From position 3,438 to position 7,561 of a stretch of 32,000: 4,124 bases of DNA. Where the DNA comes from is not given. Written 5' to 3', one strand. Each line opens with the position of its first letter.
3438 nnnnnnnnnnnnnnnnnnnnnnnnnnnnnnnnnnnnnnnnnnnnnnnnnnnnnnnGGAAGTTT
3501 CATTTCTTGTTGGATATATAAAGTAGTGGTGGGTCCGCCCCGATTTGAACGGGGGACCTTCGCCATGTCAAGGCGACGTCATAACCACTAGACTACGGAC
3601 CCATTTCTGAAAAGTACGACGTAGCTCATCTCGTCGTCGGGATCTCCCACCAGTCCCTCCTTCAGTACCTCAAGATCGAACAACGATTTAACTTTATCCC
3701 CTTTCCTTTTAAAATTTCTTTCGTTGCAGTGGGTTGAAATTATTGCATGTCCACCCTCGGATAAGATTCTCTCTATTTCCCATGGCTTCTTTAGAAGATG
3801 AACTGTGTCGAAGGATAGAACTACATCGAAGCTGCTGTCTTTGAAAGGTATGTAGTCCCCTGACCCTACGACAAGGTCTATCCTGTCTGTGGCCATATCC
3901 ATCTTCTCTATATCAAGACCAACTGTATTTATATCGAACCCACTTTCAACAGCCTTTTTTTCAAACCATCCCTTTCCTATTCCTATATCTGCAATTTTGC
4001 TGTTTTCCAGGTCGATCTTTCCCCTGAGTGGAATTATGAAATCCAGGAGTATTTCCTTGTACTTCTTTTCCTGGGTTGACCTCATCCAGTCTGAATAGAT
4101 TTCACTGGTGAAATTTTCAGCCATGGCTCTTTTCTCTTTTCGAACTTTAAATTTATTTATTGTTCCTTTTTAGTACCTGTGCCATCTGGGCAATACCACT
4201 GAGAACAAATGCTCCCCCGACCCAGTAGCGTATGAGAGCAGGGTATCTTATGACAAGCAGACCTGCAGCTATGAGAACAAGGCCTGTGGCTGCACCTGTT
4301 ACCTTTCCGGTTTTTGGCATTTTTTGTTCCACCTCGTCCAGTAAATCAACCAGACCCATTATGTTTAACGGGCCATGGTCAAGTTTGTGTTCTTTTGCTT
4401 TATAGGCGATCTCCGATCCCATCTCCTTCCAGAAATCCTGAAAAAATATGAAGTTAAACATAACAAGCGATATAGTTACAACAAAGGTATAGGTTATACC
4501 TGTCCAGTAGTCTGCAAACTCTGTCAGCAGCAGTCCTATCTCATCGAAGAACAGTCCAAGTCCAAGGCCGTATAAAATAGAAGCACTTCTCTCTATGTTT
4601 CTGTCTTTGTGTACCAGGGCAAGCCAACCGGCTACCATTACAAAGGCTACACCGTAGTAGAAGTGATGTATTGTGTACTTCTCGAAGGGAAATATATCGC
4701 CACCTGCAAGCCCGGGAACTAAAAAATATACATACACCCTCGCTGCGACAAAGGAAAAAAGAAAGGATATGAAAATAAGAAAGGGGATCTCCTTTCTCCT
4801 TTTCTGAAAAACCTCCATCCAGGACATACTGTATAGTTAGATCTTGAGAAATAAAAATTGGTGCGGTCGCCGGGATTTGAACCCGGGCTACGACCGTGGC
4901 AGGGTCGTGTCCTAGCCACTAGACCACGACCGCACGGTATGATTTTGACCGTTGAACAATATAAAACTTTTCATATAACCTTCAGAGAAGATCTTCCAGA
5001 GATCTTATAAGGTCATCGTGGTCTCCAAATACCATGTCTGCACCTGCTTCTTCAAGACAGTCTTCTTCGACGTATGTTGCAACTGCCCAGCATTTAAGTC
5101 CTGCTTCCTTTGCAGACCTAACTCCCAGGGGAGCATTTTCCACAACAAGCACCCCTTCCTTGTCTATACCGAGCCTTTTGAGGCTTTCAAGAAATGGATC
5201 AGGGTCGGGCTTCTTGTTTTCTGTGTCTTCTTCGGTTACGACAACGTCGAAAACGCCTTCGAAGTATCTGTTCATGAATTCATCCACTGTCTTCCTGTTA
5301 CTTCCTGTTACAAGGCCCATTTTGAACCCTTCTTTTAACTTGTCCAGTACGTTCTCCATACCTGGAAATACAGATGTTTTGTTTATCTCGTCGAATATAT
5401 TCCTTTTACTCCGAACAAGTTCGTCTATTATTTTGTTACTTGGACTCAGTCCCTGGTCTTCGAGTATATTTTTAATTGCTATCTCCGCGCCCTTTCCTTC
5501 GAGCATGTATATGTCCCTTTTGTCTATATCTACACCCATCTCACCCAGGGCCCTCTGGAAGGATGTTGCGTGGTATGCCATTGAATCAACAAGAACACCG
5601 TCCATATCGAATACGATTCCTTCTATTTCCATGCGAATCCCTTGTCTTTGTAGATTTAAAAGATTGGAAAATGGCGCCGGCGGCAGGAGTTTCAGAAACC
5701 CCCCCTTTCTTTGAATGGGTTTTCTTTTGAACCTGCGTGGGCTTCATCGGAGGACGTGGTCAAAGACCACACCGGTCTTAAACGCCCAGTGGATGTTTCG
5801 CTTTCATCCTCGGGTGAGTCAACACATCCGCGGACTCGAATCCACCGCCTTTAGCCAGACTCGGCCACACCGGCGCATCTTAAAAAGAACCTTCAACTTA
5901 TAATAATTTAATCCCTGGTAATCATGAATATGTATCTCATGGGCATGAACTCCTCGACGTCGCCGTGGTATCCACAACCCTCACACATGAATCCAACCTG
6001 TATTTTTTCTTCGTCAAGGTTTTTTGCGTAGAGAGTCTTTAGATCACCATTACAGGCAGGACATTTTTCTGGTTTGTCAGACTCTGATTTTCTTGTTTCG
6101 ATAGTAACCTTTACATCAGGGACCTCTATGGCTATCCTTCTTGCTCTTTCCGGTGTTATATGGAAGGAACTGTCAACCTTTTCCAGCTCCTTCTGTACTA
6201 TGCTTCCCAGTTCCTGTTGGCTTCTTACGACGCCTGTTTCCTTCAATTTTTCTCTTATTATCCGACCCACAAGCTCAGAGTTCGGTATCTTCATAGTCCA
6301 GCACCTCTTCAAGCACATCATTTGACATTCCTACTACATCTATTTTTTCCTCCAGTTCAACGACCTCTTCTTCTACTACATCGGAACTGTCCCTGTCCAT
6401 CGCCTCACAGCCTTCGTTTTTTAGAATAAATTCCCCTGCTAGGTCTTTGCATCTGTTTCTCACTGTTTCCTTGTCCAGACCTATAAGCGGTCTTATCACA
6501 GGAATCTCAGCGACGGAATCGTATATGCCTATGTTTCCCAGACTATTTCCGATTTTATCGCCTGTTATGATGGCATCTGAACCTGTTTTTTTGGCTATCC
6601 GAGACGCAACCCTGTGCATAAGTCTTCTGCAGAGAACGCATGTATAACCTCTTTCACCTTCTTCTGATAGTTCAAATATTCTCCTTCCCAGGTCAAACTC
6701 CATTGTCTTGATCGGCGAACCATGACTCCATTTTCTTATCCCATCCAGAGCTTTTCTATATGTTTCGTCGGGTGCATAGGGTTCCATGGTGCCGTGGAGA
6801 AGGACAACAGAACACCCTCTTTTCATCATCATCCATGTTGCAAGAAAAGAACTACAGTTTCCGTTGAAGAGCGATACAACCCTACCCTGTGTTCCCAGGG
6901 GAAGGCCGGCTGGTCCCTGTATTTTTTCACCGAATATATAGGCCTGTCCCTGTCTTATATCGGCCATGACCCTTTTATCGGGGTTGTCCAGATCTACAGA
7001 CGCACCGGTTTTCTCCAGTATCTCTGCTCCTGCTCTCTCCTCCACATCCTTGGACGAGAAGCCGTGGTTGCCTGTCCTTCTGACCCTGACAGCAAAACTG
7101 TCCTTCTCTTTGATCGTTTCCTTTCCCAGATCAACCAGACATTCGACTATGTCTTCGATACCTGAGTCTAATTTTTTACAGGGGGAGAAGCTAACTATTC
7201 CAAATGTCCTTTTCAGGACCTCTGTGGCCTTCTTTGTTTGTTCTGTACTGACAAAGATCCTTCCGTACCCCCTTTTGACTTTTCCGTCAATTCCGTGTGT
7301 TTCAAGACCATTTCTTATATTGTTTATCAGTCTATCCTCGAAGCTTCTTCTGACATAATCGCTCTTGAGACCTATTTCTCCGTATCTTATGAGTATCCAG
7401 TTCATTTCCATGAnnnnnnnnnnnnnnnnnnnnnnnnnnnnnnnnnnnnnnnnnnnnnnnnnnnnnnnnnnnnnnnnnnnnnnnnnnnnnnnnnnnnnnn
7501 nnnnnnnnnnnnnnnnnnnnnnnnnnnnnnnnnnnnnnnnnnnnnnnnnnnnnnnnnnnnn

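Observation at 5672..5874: tRNA-Ser(CGA) carries three bulge-helix-bulge introns (anticodon loop, variable loop, T-loop)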

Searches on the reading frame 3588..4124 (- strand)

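Call 8: search_protein_families(library=pfam, proteins=[window:3588-4124:-])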
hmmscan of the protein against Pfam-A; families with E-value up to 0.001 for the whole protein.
window:3588-4124:- (178 aa): 4 families
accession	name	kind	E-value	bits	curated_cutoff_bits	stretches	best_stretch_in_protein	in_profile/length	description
PF08241.18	Methyltransf_11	-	2.8e-10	41.1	21.2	1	46-129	2-95/95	Methyltransferase domain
PF13847.12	Methyltransf_31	-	1.2e-07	32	27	1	40-147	3-124/145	Methyltransferase domain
PF13489.12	Methyltransf_23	-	6e-07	29.8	27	1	25-144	8-131/164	Methyltransferase domain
PF13649.12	Methyltransf_25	-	1.2e-06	29.6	27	1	44-125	1-97/97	Methyltransferase domain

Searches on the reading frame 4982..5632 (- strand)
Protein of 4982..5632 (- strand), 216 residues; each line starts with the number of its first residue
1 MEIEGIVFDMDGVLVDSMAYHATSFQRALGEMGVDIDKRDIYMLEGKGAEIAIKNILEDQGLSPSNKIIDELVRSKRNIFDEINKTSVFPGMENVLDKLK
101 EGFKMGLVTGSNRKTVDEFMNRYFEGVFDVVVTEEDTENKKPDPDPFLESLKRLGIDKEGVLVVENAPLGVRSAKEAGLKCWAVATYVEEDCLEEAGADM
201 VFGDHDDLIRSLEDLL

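Call 7: find_encoding_contigs(protein=window:4982-5632:-, flank=3000, max_places=6)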
Protein window:4982-5632:- (216 aa): 6 contigs read that carry it; 5 places shown.
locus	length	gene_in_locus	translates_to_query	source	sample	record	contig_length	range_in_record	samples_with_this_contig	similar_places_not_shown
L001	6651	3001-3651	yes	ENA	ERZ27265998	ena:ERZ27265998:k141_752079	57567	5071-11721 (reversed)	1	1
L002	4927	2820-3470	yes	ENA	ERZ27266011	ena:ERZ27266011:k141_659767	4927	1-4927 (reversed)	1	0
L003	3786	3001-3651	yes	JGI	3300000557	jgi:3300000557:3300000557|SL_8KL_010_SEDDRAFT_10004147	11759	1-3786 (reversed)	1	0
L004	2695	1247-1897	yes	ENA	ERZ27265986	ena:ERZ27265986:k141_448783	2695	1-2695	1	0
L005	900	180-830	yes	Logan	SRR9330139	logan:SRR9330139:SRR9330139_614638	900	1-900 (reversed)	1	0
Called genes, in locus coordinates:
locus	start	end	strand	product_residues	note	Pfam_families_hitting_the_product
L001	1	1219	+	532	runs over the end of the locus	PF01656:CbiA (faint), PF06418:CTP_synth_N, PF00117:GATase, PF07722:Peptidase_C26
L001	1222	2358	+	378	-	PF22025:ThiI_fer, PF02926:THUMP, PF02568:ThiI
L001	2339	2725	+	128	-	-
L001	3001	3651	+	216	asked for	PF00702:Hydrolase, PF13419:HAD_2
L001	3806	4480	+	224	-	-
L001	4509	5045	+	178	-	PF13489:Methyltransf_23 (weak), PF13847:Methyltransf_31 (weak), PF08241:Methyltransf_11, PF13649:Methyltransf_25 (weak)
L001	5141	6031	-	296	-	-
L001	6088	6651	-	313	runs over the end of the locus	-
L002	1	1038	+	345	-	?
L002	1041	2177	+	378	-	PF22025:ThiI_fer, PF02926:THUMP, PF02568:ThiI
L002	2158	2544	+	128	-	-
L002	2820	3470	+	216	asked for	PF00702:Hydrolase, PF13419:HAD_2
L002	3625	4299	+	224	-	-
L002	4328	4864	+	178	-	PF13489:Methyltransf_23 (weak), PF13847:Methyltransf_31 (weak), PF08241:Methyltransf_11, PF13649:Methyltransf_25 (weak)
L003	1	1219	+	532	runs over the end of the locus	PF01656:CbiA (faint), PF06418:CTP_synth_N, PF00117:GATase, PF07722:Peptidase_C26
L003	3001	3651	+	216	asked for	PF00702:Hydrolase, PF13419:HAD_2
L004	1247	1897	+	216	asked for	PF00702:Hydrolase, PF13419:HAD_2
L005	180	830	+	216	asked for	PF00702:Hydrolase, PF13419:HAD_2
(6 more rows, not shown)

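Call 8: search_protein_families(library=pfam, proteins=[window:4982-5632:-])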
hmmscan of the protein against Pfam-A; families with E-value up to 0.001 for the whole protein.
window:4982-5632:- (216 aa): 3 families
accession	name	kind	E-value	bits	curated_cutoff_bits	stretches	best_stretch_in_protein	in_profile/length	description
PF13419.12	HAD_2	-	3.9e-35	122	23.8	1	6-184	1-178/178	Haloacid dehalogenase-like hydrolase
PF00702.32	Hydrolase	-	6.8e-24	85.8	26.4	1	3-178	1-191/191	haloacid dehalogenase-like hydrolase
PF03031.24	NIF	-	4.8e-05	23.5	21.8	0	90-180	41-130/160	NLI interacting factor-like phosphatase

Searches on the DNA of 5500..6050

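Call 6: search_rna_families(source=window, start=5500, end=6050, threshold=evalue, max_evalue=10, show_alignments=4)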
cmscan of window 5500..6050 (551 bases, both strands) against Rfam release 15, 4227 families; matches with E-value up to 10: 2.
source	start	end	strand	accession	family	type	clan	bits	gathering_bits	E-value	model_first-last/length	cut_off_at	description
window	5998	6046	-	RF02153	NBR2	Gene; lncRNA;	-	17.4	40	5.6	15-63/63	no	Neighbour of BRCA1 gene 2 converved region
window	5994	6033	-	RF01100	PK-BYV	Cis-reg;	-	13.6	50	4.9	1-40/40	no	3'-terminal pseudoknot in BYV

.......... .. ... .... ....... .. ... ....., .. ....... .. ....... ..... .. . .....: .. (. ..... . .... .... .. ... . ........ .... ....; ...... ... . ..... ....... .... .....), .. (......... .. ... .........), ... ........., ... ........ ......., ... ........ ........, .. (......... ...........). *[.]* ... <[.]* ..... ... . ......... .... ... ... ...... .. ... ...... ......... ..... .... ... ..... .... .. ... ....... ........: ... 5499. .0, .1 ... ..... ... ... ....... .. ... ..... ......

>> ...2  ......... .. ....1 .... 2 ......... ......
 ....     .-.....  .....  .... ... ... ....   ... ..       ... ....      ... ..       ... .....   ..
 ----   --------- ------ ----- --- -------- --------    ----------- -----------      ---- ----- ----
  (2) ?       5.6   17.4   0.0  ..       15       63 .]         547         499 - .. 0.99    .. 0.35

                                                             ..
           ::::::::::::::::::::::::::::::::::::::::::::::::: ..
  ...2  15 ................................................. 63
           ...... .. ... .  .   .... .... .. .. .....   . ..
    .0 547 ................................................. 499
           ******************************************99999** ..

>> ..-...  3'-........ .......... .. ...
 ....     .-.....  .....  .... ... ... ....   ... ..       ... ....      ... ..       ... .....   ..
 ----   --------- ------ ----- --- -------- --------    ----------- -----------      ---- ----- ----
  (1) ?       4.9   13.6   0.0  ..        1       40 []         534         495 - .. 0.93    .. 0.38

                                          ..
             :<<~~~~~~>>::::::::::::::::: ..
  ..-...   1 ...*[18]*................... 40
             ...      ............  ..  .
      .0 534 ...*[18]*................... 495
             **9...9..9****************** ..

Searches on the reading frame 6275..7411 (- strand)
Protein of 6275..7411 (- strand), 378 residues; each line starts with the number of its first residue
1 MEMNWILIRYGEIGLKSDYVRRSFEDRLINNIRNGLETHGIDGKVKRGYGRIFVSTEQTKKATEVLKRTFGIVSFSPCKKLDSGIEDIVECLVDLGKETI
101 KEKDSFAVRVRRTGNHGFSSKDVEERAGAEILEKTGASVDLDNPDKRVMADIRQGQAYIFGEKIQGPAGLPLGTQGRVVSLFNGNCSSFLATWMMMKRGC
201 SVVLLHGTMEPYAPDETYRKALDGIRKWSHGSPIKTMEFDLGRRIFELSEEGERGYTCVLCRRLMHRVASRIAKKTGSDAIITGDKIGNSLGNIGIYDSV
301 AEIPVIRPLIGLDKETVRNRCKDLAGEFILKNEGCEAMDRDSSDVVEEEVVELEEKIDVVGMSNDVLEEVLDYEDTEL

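Call 8: search_protein_families(library=pfam, proteins=[window:6275-7411:-])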
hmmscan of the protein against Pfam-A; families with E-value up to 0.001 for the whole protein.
window:6275-7411:- (378 aa): 3 families
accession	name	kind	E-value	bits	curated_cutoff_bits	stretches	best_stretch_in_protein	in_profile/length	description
PF02568.20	ThiI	-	8.3e-33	114.1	20.5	1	173-358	1-196/197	Thiamine biosynthesis protein (ThiI)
PF22025.1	ThiI_fer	-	6e-20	71.9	25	1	6-76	2-72/72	ThiI ferredoxin-like domain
PF02926.22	THUMP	-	2.6e-16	60.2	20.6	1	85-160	4-82/84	THUMP domain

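Call 14: find_related_loci(query=window:6275-7411:-, collection=genome_contigs, flank=10000)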
Query window:6275-7411:- (378 aa) in genome_contigs; peptide patterns used: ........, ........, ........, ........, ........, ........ (x = any residue, [..] = any of these).
484 stretches matched a pattern; 341 encode a relative of the query (tblastn E <= 1e-3); the best 80 are kept; 80 distinct loci.
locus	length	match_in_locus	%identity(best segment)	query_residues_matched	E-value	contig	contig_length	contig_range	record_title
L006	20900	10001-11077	61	1-359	6e-155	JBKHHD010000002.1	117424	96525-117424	MAG: Candidatus Aenigmatarchaeota archaeon isolate D1M06_85 NODE_16_length_117424_cov_53.874260, whole genome shotgun se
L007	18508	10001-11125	60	1-376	1e-152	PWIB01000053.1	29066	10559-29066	MAG: Candidatus Aenigmatarchaeota archaeon isolate T1Sed10_105 T1-Sed10-C1111, whole genome shotgun sequence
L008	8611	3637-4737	58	1-368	2e-144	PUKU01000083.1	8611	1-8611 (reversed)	MAG: Candidatus Aenigmatarchaeota archaeon isolate B1Sed10_69 B1-Sed10-C12166, whole genome shotgun sequence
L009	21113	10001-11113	67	1-371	6e-171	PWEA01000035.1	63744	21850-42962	MAG: Candidatus Aenigmatarchaeota archaeon isolate T1Sed10_94 T1-Sed10-C219, whole genome shotgun sequence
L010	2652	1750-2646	64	1-300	3e-138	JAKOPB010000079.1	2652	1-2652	MAG: Nanobdellati archaeon isolate DKSSA4_metawrap_30_20_bin.191 k141_267358_length_2652_cov_52.2234, whole genome shotg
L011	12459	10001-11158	38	1-373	6e-88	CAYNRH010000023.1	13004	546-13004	MAG TPA_asm: uncultured archaeon isolate binchicken_co357_130 genome assembly, contig: NODE_2208_length_13004_cov_9.8724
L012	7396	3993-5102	41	1-359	9e-87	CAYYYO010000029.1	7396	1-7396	MAG TPA_asm: uncultured archaeon isolate binchicken_co256_318 genome assembly, contig: NODE_29526_length_7396_cov_8.1626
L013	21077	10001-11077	40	4-371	2e-79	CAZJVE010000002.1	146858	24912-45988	MAG TPA_asm: uncultured archaeon isolate SRP167671_co4_118 genome assembly, contig: NODE_33_length_146858_cov_14.415053,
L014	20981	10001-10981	41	1-317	5e-79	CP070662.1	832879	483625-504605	MAG: archaeon isolate bin779 chromosome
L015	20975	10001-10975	37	6-335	7e-72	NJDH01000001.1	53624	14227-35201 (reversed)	MAG: Candidatus Altiarchaeales archaeon ex4484_96 ex4484_96_scaffold_46_length_53624__count_6518, whole genome shotgun s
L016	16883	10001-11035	39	3-338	3e-71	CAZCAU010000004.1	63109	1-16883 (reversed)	MAG TPA_asm: uncultured Desulfurococcales archaeon isolate SRP141559_co1_23 genome assembly, contig: NODE_103_length_631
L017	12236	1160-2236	35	6-369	5e-70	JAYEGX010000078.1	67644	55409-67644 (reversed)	MAG: Candidatus Altiarchaeota archaeon isolate MAG234 MAG234_78, whole genome shotgun sequence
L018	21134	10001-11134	35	2-370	1e-69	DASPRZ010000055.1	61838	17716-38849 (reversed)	MAG TPA_asm: Candidatus Acidiferrales bacterium isolate SMAG_U12238 k141_1675550, whole genome shotgun sequence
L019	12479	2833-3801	39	6-317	1e-69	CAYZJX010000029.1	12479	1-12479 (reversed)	MAG TPA_asm: uncultured Desulfurococcaceae archaeon isolate binchicken_co6_186 genome assembly, contig: NODE_5938_length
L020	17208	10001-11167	35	1-374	2e-68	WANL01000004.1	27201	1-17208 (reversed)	MAG: Candidatus Aenigmatarchaeota archaeon isolate S140_133_esom k151_124792, whole genome shotgun sequence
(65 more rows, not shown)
